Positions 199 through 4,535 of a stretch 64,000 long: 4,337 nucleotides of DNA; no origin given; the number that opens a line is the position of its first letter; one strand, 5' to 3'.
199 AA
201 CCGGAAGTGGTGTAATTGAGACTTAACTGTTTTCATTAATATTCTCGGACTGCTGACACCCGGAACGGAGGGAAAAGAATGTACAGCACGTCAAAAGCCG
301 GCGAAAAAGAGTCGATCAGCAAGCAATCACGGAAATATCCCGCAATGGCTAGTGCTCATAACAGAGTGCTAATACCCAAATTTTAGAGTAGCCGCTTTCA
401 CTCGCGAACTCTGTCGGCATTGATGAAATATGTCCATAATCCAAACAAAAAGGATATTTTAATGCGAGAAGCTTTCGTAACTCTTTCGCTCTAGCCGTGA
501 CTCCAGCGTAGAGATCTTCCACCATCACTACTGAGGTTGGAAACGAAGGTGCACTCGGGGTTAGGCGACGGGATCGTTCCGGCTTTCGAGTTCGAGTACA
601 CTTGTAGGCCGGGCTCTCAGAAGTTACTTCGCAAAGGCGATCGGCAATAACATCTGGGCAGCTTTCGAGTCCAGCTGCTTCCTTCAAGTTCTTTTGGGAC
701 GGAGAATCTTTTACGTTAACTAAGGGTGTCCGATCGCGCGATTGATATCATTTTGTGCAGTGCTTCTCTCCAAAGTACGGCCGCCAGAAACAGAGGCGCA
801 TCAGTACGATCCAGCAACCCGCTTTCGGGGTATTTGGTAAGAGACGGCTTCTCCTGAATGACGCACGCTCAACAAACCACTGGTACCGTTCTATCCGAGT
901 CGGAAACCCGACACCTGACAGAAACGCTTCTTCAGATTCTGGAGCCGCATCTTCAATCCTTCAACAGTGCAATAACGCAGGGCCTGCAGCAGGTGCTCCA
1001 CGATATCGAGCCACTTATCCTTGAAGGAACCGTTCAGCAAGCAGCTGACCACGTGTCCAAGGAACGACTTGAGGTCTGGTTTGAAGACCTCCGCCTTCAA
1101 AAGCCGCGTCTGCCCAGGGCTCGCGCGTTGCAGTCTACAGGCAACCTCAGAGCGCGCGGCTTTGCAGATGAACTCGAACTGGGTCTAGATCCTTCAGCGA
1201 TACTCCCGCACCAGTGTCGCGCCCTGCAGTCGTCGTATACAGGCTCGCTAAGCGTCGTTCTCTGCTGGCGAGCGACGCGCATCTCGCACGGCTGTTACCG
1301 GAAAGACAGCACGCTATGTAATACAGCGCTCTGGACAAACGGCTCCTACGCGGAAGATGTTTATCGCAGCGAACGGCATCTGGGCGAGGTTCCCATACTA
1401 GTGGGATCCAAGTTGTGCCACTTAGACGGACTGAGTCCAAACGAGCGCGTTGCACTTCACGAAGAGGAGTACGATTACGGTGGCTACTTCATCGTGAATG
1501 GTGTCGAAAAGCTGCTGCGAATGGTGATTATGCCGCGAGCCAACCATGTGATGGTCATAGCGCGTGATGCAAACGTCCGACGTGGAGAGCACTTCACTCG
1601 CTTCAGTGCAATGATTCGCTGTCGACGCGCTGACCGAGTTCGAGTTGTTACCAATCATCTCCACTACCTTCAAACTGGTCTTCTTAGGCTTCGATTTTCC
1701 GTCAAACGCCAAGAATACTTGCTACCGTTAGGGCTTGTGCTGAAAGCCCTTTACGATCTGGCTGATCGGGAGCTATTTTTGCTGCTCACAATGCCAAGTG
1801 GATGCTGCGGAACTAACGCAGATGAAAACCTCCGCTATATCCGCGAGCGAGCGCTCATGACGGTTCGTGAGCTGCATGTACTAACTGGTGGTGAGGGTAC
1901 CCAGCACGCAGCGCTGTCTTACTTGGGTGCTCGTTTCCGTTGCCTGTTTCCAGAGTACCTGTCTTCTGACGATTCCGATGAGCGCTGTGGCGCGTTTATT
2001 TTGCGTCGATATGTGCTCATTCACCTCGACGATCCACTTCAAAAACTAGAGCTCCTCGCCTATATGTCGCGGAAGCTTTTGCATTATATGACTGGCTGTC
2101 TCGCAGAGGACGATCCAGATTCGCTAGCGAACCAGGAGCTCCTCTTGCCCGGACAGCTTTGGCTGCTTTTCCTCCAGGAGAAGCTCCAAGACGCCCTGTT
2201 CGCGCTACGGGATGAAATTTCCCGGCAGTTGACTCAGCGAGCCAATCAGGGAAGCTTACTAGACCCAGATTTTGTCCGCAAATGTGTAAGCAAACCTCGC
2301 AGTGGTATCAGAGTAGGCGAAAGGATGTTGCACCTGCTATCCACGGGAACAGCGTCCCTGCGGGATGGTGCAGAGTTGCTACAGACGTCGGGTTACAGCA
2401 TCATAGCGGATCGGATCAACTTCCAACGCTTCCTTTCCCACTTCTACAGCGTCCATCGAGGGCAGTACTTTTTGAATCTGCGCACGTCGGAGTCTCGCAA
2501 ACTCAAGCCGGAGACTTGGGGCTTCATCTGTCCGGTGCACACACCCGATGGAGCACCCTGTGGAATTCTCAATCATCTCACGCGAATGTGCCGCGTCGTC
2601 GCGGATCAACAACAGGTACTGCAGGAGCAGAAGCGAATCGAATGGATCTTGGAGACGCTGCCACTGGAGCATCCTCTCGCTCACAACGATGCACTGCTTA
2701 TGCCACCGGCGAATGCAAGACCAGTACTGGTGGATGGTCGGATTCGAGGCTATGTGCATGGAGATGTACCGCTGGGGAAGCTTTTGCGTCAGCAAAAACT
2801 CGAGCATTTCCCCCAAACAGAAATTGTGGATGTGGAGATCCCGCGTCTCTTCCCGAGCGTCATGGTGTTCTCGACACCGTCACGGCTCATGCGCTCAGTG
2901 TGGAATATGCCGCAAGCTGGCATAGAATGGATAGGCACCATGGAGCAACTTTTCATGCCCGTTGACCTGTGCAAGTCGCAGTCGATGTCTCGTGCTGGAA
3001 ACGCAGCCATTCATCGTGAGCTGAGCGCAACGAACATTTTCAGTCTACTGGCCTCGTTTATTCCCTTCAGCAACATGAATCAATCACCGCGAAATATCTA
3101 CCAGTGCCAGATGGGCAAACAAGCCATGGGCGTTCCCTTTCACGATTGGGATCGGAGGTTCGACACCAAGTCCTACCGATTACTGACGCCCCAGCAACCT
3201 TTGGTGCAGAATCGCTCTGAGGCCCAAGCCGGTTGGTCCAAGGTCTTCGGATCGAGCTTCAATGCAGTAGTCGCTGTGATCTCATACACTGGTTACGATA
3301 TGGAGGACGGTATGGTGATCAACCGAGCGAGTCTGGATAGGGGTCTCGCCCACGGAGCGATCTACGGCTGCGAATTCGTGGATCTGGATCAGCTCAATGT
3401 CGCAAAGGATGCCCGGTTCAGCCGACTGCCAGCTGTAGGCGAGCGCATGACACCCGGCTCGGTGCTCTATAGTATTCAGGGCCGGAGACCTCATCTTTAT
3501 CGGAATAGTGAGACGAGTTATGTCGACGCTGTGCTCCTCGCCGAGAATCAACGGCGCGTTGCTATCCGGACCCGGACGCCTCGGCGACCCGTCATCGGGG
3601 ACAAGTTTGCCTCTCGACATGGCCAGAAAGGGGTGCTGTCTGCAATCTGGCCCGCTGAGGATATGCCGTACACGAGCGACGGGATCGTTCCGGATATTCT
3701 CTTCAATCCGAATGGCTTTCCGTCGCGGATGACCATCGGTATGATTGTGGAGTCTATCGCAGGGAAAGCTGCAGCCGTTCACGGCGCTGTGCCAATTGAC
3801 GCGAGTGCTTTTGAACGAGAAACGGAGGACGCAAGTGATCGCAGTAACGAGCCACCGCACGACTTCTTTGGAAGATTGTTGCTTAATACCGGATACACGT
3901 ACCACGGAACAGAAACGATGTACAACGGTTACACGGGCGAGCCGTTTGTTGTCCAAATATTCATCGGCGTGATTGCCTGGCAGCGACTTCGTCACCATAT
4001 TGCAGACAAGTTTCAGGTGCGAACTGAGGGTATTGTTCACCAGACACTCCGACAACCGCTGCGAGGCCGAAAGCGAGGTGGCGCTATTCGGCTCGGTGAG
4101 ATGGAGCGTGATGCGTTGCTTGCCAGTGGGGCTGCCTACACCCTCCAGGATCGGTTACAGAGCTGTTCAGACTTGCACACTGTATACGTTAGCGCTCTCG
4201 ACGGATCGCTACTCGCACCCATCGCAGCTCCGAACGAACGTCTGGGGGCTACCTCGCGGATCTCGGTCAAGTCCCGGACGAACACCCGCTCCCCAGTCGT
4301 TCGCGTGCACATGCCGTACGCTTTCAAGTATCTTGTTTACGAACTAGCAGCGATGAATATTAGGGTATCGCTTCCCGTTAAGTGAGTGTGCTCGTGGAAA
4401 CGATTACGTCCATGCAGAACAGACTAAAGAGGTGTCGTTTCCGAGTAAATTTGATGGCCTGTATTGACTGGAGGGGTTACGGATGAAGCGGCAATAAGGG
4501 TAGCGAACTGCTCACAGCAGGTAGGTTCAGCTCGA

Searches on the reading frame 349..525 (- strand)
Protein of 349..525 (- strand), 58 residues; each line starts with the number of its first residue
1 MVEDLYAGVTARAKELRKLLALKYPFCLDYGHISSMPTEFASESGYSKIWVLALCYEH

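Call 49: find_encoding_contigs(protein=window:349-525:-, flank=10000, max_places=10)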
Protein window:349-525:- (58 aa): no gene with exactly this product is on record in the collection.

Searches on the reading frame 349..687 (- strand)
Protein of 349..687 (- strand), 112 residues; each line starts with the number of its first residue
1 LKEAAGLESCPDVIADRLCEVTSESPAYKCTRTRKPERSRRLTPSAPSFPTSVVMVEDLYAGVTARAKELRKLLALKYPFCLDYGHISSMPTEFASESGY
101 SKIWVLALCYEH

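Call 11: search_protein_families(library=pfam, proteins=[window:349-687:-])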
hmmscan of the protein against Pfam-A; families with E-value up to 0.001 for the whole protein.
window:349-687:- (112 aa): 0 families

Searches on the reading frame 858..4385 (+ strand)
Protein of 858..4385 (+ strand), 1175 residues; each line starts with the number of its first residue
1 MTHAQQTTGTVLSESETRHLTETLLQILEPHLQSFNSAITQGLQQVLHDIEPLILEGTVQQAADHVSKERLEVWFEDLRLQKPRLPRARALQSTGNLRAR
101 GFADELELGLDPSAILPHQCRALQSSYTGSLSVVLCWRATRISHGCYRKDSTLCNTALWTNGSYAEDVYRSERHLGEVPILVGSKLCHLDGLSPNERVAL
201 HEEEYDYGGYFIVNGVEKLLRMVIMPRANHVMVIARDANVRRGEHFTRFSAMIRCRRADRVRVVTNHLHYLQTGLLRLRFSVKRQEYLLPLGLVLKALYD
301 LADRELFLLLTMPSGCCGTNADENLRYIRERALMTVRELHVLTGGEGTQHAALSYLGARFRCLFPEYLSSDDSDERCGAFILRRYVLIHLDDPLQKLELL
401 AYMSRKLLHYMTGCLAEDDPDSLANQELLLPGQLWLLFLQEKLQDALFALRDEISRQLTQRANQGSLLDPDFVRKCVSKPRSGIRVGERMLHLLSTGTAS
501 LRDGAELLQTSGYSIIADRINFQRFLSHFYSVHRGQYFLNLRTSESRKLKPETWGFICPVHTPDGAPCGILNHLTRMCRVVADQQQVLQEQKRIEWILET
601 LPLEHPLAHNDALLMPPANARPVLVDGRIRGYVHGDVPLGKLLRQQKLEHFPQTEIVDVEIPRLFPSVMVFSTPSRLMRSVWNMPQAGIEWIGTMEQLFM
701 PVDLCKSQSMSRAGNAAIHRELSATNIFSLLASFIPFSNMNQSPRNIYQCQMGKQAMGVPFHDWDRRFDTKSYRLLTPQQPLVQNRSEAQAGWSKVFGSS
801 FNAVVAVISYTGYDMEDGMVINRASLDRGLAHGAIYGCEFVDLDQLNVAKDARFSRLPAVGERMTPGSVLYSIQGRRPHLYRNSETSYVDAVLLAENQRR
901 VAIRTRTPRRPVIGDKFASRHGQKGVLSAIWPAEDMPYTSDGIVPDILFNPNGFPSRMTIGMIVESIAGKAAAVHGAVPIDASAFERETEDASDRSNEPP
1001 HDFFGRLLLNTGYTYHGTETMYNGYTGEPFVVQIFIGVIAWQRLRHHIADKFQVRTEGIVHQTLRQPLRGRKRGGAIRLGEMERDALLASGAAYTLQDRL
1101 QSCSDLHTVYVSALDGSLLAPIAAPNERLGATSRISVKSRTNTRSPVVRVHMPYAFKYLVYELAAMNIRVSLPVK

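Call 11: search_protein_families(library=pfam, proteins=[window:858-4385:+])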
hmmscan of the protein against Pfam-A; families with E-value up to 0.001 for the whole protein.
window:858-4385:+ (1175 aa): 5 families
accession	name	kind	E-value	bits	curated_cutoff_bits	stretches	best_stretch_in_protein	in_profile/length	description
PF00562.33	RNA_pol_Rpb2_6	-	9.4e-98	328.2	23.4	2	878-1073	182-373/373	RNA polymerase Rpb2, domain 6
PF04563.20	RNA_pol_Rpb2_1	-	4.2e-27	95.5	28.2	1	113-462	63-188/203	RNA polymerase beta subunit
PF04565.21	RNA_pol_Rpb2_3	-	3.9e-26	91.4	21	1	516-580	2-68/68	RNA polymerase Rpb2, domain 3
PF04560.25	RNA_pol_Rpb2_7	-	1e-15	58.4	32.1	1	1075-1172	1-84/87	RNA polymerase Rpb2, domain 7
PF04561.19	RNA_pol_Rpb2_2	-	2.2e-08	34.4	21.7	1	266-428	29-189/190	RNA polymerase Rpb2, domain 2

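Call 12: find_encoding_contigs(protein=window:858-4385:+, flank=10000, max_places=10)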
Protein window:858-4385:+ (1175 aa): no gene with exactly this product is on record in the collection.

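Call 13: find_homologous_proteins(query=window:858-4385:+, max_evalue=1e-50)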
Query window:858-4385:+ (1175 aa): 15 proteins with E <= 1e-50 among 8000 candidates.
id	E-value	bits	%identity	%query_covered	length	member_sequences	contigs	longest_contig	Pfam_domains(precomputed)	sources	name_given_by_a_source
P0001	0.0e+0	2710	100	100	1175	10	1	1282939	PF04565.22,PF04561.20,PF04560.26,PF04563.21,PF00562.34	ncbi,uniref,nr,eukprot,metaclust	ncbi:RNA polymerase I second largest subunit [Cyanidioschyzon merolae strain 10D]|uniref:DNA-directe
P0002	0.0e+0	1878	68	100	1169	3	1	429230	PF04565.22,PF04561.20,PF04560.26,PF04563.21,PF00562.34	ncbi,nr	ncbi:hypothetical protein CCYA_CCYA15G3939 [Cyanidiococcus yangmingshanensis]|nr:hypothetical protei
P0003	0.0e+0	1413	72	72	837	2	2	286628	PF04565.22,PF04561.20,PF04560.26,PF00562.34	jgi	jgi:DNA-directed RNA polymerase I subunit RPA2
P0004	1.1e-227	777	46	39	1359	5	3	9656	PF06883.18,PF04565.22,PF04560.26,PF04563.21,PF00562.34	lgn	-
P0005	8.9e-222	757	38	98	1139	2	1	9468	PF06883.18,PF04565.22,PF04561.20,PF04560.26,PF04563.21,PF00562.34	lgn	-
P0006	5.1e-221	755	38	98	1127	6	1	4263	PF06883.18,PF04565.22,PF04561.20,PF04560.26,PF04563.21,PF00562.34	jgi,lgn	-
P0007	2.4e-214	733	38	98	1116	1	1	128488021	PF06883.18,PF04565.22,PF04561.20,PF04560.26,PF04563.21,PF00562.34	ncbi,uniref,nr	ncbi:DNA-directed RNA polymerase I subunit RPA2 [Macrosteles quadrilineatus]|uniref:DNA-directed RNA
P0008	1.2e-212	727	35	98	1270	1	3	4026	PF06883.18,PF04565.22,PF04561.20,PF04560.26,PF04563.21,PF00562.34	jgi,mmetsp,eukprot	mmetsp:Transcript_31069/g.56364 ORF Transcript_31069/g.56364 Transcript_31069/m.56364 type:complete 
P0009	1.4e-205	704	38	43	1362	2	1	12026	PF04565.22,PF04561.20,PF04560.26,PF04563.21,PF00562.34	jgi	jgi:DNA-directed RNA polymerase beta subunit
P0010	8.0e-204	698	40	41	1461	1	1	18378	PF04565.22,PF04561.20,PF04560.26,PF04563.21,PF00562.34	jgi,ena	-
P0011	3.4e-173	596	43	28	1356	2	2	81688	PF04565.22,PF04561.20,PF04563.21,PF00562.34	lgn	-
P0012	1.4e-88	316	33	52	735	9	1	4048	PF04565.22,PF04563.21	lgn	-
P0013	3.2e-76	275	33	36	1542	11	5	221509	PF04565.22,PF04561.20,PF04560.26,PF04566.19,PF04563.21,PF00562.34,PF14890.12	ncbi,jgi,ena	jgi:DNA-directed RNA polymerase beta subunit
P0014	7.9e-65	237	31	38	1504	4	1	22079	PF04565.22,PF04561.20,PF04560.26,PF04566.19,PF04563.21,PF00562.34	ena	-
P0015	1.4e-61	227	31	38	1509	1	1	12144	PF04565.22,PF04561.20,PF04560.26,PF04566.19,PF04563.21,PF00562.34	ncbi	-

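Call 14: find_encoding_contigs(protein=P0001, flank=10000, max_places=6)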
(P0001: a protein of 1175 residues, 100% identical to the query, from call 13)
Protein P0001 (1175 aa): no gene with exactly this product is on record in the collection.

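Call 15: find_encoding_contigs(protein=P0002, flank=10000, max_places=6)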
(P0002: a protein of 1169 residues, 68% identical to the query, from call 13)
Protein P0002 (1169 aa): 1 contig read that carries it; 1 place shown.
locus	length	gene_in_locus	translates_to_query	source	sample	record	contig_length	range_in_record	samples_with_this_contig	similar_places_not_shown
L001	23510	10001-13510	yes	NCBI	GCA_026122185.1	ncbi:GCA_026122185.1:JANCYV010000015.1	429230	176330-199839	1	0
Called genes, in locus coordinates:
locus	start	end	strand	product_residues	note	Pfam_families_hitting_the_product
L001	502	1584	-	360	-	-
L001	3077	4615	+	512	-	PF00890:FAD_binding_2 (weak), PF01134:GIDA (weak), PF01266:DAO, PF01494:FAD_binding_3, PF03486:HI0933_like (faint), PF07992:Pyr_redox_2 (weak), PF12831:FAD_oxidored (weak), PF13450:NAD_binding_8 (weak), +1 more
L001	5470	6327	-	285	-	PF00254:FKBP_C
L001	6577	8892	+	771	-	PF01426:BAH, PF13191:AAA_16, PF00004:AAA, PF13401:AAA_22 (weak)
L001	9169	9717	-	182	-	-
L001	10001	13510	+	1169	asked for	PF04563:RNA_pol_Rpb2_1, PF04561:RNA_pol_Rpb2_2, PF04565:RNA_pol_Rpb2_3, PF00562:RNA_pol_Rpb2_6, PF04560:RNA_pol_Rpb2_7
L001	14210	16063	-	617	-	PF00249:Myb_DNA-binding (faint), PF13921:Myb_DNA-bind_6 (faint)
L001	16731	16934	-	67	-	PF00584:SecE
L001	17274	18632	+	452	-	PF04922:DIE2_ALG10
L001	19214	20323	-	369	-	PF01529:DHHC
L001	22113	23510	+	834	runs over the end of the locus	PF24782:WD40_MABP1-WDR62_2nd (weak), PF23381:Beta-prop_IFT122_1st (weak), PF23409:Beta-prop_EML (weak), PF24807:WD40_CDC20-Fz, PF24814:WD40_Prp19 (weak), PF25173:Beta-prop_WDR3_1st, PF25174:Beta-prop_THOC3 (weak), PF25175:Beta-prop_WDR5, +10 more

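Call 16: find_encoding_contigs(protein=P0003, flank=10000, max_places=6)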
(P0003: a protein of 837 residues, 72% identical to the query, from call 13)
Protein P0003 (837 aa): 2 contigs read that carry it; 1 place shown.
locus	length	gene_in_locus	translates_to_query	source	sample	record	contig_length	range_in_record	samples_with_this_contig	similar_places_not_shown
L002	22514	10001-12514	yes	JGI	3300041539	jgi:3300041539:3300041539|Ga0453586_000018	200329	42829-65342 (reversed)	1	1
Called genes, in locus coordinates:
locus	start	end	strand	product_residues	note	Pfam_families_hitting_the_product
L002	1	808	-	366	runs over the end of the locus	-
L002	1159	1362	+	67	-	-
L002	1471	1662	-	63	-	-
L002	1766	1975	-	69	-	-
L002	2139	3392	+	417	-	-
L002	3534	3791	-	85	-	-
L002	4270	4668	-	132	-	PF00254:FKBP_C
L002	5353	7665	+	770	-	PF01426:BAH, PF13191:AAA_16, PF00004:AAA, PF13401:AAA_22, PF17872:AAA_lid_10 (weak)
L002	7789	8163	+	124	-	-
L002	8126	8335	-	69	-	-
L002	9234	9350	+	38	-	-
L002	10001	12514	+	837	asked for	PF04561:RNA_pol_Rpb2_2 (weak), PF04565:RNA_pol_Rpb2_3, PF00562:RNA_pol_Rpb2_6, PF04560:RNA_pol_Rpb2_7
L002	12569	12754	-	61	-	-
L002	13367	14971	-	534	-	PF00249:Myb_DNA-binding (faint), PF13921:Myb_DNA-bind_6 (faint)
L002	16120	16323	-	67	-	PF00584:SecE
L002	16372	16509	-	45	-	-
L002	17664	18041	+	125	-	PF04922:DIE2_ALG10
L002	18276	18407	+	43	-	-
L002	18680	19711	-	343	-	PF01529:DHHC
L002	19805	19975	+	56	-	-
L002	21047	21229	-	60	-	-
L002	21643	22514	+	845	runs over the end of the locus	PF25175:Beta-prop_WDR5 (weak), PF23409:Beta-prop_EML, PF24782:WD40_MABP1-WDR62_2nd (weak), PF24807:WD40_CDC20-Fz, PF23381:Beta-prop_IFT122_1st (weak), PF24814:WD40_Prp19, PF25173:Beta-prop_WDR3_1st, PF25175:Beta-prop_WDR5, +13 more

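Call 55: list_cluster_members(proteins=[P0001])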
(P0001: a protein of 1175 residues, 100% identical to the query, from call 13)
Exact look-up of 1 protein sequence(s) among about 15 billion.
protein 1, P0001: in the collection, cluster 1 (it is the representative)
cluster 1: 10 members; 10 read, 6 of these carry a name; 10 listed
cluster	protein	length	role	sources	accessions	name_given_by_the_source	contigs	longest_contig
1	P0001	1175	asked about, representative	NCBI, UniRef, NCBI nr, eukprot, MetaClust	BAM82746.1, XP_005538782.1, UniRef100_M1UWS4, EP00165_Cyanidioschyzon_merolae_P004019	RNA polymerase I second largest subunit [Cyanidioschyzon merolae strain 10D] | DNA-directed RNA polymerase subunit beta n=1 Tax=Cyanidioschyzon merolae (strain ... | XP_005538782.1 RNA polymerase I second largest subunit [Cyanidioschyzon merolae strain ...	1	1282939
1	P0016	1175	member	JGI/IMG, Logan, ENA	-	DNA-directed RNA polymerase I subunit RPA2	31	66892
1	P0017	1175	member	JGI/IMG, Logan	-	DNA-directed RNA polymerase I subunit RPA2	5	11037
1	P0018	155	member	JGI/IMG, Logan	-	DNA-directed RNA polymerase I subunit RPA2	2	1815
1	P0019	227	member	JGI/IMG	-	DNA-directed RNA polymerase I subunit RPA2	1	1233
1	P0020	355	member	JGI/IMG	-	DNA-directed RNA polymerase I subunit RPA2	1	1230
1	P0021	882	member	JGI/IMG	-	-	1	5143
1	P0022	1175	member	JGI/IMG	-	-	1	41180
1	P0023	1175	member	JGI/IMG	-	-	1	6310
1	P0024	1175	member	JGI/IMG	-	-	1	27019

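Call 57: find_encoding_contigs(protein=P0024, flank=3000, max_places=4)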
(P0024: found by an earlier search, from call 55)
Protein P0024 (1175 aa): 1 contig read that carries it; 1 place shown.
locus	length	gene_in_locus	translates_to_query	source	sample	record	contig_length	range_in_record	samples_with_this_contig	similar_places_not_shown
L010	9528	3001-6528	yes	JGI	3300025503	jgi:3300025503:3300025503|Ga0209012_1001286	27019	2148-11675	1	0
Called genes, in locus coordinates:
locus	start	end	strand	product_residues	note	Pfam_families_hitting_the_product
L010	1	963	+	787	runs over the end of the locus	PF01426:BAH, PF13191:AAA_16, PF13401:AAA_22, PF00004:AAA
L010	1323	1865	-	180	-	-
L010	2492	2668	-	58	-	-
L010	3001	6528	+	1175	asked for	PF04563:RNA_pol_Rpb2_1, PF04561:RNA_pol_Rpb2_2, PF04565:RNA_pol_Rpb2_3, PF00562:RNA_pol_Rpb2_6, PF04560:RNA_pol_Rpb2_7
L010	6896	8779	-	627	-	PF00249:Myb_DNA-binding (faint), PF13921:Myb_DNA-bind_6 (faint)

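Call 58: find_encoding_contigs(protein=P0022, flank=3000, max_places=4)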
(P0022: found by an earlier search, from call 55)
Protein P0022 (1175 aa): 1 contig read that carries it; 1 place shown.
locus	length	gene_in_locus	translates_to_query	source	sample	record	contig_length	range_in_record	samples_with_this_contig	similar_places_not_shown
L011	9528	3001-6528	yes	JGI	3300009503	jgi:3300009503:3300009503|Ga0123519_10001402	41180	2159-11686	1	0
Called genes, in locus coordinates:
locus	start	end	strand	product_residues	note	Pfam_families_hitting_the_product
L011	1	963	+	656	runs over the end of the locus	PF13191:AAA_16, PF00004:AAA, PF13401:AAA_22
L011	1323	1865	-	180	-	-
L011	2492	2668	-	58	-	-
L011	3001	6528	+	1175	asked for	PF04563:RNA_pol_Rpb2_1, PF04561:RNA_pol_Rpb2_2, PF04565:RNA_pol_Rpb2_3, PF00562:RNA_pol_Rpb2_6, PF04560:RNA_pol_Rpb2_7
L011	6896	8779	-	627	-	PF00249:Myb_DNA-binding (faint), PF13921:Myb_DNA-bind_6 (faint)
